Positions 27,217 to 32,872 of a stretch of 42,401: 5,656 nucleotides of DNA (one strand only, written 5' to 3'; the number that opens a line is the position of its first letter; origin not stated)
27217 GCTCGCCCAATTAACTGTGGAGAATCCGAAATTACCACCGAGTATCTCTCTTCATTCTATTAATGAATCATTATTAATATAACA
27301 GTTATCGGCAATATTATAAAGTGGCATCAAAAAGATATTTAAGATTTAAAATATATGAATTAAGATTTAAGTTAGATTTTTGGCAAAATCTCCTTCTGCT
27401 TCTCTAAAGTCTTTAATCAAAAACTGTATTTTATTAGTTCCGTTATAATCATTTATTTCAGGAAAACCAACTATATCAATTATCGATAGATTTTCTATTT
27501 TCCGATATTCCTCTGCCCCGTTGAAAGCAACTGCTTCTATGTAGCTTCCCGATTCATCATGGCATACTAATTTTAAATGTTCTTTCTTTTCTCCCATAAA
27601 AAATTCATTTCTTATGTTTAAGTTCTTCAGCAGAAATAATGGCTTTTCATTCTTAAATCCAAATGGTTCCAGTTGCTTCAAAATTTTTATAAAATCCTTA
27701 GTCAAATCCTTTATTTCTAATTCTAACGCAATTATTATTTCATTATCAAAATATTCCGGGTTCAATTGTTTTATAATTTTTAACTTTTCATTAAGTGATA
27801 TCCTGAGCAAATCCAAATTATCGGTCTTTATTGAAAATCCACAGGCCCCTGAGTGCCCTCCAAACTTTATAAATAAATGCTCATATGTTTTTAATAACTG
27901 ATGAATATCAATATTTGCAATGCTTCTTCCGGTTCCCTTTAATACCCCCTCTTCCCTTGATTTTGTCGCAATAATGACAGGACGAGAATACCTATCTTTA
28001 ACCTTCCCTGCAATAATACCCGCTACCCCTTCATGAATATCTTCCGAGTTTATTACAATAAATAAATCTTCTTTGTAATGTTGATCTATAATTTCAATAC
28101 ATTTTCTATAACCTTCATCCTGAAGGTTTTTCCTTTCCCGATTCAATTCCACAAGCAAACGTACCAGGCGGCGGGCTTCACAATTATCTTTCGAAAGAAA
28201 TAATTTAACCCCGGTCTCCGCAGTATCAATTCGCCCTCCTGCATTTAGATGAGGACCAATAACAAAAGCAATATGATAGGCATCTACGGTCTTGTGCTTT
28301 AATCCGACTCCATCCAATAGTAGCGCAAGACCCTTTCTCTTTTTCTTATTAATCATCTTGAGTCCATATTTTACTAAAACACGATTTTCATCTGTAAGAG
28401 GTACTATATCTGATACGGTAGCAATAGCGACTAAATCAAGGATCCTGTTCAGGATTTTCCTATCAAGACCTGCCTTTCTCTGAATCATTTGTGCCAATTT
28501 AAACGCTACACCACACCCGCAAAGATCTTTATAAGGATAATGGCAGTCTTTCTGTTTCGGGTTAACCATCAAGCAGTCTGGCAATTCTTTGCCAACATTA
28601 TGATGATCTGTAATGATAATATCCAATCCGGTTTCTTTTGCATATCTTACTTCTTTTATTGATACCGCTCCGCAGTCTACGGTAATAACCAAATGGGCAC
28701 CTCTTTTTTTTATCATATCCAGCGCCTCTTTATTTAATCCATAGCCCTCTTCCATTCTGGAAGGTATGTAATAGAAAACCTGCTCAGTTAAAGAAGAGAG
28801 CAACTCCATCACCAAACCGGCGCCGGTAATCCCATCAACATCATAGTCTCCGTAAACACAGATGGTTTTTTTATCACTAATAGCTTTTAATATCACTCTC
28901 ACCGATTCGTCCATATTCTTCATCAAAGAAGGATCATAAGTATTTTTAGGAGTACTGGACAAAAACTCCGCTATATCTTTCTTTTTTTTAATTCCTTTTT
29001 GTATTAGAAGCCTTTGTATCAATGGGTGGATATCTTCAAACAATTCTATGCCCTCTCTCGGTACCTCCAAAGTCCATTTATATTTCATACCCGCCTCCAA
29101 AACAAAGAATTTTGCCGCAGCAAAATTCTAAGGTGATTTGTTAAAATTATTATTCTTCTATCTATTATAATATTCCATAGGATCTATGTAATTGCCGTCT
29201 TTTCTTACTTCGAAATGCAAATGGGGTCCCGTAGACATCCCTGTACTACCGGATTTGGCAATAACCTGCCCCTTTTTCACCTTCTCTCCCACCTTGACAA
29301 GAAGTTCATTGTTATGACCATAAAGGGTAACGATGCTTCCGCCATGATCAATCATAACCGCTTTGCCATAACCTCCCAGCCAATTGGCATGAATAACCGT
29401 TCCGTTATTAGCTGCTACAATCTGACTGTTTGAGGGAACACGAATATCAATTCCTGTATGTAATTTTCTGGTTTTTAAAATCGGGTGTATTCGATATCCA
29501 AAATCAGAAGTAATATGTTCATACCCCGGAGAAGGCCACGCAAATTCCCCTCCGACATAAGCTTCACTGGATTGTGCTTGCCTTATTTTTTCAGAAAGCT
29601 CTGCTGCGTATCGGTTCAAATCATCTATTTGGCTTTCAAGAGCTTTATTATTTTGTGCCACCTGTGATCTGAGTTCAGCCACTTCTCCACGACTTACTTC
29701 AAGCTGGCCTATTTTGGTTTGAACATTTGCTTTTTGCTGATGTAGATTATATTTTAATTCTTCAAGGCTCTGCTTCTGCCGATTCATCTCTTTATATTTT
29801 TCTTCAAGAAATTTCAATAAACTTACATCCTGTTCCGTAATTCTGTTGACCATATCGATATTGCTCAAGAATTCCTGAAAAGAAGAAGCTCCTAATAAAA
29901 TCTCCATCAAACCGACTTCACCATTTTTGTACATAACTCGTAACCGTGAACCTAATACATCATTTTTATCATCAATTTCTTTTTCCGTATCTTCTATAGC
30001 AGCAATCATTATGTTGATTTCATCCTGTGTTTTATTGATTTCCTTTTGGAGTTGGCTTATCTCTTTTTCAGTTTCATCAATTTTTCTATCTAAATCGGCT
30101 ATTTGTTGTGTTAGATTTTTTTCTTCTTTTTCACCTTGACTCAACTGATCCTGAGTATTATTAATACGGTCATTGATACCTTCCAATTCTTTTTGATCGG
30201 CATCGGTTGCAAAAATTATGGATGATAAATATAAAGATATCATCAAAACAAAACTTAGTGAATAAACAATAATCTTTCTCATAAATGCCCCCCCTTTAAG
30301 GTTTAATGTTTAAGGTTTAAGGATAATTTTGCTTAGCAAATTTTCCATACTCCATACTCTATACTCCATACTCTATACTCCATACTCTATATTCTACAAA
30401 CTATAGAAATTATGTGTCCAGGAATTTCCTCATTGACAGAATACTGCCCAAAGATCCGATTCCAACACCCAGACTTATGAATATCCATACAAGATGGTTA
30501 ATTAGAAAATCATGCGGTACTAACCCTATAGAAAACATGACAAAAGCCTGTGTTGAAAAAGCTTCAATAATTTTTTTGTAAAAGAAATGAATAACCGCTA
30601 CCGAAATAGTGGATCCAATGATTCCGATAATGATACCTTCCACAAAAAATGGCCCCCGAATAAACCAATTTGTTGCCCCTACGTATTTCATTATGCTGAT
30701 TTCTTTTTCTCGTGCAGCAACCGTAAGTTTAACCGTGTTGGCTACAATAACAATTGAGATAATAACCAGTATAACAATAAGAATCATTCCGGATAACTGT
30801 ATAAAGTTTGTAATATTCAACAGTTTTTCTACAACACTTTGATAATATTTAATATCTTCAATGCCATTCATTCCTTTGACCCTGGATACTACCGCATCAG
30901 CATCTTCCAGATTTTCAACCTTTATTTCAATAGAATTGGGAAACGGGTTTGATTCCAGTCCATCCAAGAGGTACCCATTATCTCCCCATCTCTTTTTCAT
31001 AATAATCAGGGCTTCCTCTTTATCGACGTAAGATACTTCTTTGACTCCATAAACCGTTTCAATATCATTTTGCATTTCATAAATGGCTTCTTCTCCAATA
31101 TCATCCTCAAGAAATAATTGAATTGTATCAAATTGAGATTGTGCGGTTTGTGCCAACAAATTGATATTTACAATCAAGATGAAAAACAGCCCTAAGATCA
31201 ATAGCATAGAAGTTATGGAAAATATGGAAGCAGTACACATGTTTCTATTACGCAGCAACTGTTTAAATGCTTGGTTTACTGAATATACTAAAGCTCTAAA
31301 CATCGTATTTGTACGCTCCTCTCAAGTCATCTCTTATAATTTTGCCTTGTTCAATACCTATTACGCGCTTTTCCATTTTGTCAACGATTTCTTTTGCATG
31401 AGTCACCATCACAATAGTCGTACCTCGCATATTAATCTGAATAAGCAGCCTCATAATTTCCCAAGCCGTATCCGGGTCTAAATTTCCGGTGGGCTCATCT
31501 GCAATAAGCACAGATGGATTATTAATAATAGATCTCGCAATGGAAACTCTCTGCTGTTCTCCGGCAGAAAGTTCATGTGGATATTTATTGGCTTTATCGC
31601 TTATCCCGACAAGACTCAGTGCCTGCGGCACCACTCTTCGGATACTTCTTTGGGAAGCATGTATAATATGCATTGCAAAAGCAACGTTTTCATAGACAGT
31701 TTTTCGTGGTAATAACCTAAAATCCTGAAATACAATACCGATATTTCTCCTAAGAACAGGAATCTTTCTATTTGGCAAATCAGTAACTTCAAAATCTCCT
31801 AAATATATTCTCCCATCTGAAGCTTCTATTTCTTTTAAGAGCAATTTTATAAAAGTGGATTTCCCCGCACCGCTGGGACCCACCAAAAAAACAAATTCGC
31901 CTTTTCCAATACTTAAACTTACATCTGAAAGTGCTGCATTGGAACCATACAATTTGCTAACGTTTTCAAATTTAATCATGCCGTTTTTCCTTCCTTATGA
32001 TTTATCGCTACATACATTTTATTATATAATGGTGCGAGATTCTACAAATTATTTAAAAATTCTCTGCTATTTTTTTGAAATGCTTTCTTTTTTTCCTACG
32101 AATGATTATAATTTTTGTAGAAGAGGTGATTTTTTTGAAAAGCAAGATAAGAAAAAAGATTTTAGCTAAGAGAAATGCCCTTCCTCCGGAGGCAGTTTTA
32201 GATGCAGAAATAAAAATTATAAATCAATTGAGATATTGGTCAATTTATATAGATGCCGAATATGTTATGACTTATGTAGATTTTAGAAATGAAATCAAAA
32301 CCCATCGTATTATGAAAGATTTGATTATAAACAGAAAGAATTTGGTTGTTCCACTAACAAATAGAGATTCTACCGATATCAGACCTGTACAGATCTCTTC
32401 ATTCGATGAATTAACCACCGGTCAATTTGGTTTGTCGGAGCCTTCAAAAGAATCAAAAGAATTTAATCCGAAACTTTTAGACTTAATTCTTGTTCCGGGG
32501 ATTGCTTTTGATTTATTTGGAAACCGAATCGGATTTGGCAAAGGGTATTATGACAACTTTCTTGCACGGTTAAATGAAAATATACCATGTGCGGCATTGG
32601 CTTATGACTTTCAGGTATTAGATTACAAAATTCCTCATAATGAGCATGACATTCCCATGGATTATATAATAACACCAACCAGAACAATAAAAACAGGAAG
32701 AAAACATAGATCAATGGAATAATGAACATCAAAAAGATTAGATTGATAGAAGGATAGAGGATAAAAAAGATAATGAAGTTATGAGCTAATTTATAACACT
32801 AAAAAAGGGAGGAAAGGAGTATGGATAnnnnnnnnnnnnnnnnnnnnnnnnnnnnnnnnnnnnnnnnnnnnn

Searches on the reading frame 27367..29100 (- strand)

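Call 18: search_protein_families(library=pfam, proteins=[window:27367-29100:-], max_evalue=0.00001)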
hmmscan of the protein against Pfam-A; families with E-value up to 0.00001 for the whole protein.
window:27367-29100:- (577 aa): 3 families
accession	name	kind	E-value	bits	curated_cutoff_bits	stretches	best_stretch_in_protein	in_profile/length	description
PF17768.7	RecJ_OB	-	3.8e-29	101.3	27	1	459-564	3-107/107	RecJ OB domain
PF01368.27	DHH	-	8.6e-28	97.6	28.1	1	79-228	1-125/125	DHH family, N-terminal domain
PF02272.25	DHHA1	-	4e-13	50.1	25.9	1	350-440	7-100/102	DHHA1 domain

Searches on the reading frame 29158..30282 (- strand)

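Call 18: search_protein_families(library=pfam, proteins=[window:29158-30282:-], max_evalue=0.00001)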
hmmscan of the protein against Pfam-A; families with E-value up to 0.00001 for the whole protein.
window:29158-30282:- (374 aa): 5 families
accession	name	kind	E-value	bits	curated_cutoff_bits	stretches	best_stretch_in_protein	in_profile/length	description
PF01551.29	Peptidase_M23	-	1.7e-36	124.7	28.7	1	274-368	2-96/96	Peptidase family M23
PF24568.1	CC_PcsB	-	1e-13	51.4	27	1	96-166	1-72/75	Peptidoglycan hydrolase PcsB, coiled-coil domain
PF01576.24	Myosin_tail_1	-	3.2e-06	25.8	38.1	0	148-238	350-440/1081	Myosin tail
PF13851.11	GAS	-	4.4e-06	26.7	32.3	0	32-116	72-153/200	Growth-arrest specific micro-tubule binding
PF06008.19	Laminin_I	-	7.6e-06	26.3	34.6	0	31-103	26-98/259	Laminin Domain I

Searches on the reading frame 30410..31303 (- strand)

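Call 19: search_protein_families(library=pfam, proteins=[window:30410-31303:-], max_evalue=0.00001)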
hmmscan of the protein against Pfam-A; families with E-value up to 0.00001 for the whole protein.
window:30410-31303:- (297 aa): 2 families
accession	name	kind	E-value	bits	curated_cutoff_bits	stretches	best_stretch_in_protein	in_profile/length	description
PF18075.7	FtsX_ECD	-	5.2e-21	75.5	23.5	1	61-151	3-96/96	FtsX extracellular domain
PF02687.27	FtsX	-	6.5e-13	49.2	25.5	1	173-289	1-116/120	FtsX-like permease C-terminal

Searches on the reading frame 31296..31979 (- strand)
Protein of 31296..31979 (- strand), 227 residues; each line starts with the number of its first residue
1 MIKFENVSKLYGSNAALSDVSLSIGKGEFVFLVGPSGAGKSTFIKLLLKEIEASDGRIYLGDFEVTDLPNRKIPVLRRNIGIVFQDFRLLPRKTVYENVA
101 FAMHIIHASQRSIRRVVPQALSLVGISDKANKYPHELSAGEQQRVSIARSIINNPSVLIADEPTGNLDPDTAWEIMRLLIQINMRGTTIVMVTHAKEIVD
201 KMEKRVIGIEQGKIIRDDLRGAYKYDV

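Call 19: search_protein_families(library=pfam, proteins=[window:31296-31979:-], max_evalue=0.00001)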
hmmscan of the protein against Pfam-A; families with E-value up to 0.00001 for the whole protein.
window:31296-31979:- (227 aa): 2 families
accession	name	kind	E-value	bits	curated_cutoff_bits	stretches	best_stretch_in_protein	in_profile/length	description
PF00005.33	ABC_tran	-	2.3e-35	122.6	25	1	17-164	1-136/137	ABC transporter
PF13304.12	AAA_21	-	8e-08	33.1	27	0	29-55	1-27/304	AAA domain, putative AbiEii toxin, Type IV TA system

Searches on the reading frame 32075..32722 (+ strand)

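Call 19: search_protein_families(library=pfam, proteins=[window:32075-32722:+], max_evalue=0.00001)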
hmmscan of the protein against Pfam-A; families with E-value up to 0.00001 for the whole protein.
window:32075-32722:+ (215 aa): 1 family
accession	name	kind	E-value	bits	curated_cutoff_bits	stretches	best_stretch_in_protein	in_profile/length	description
PF01812.26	5-FTHF_cyc-lig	-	6.2e-40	137.5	27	1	22-201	1-186/186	5-formyltetrahydrofolate cyclo-ligase family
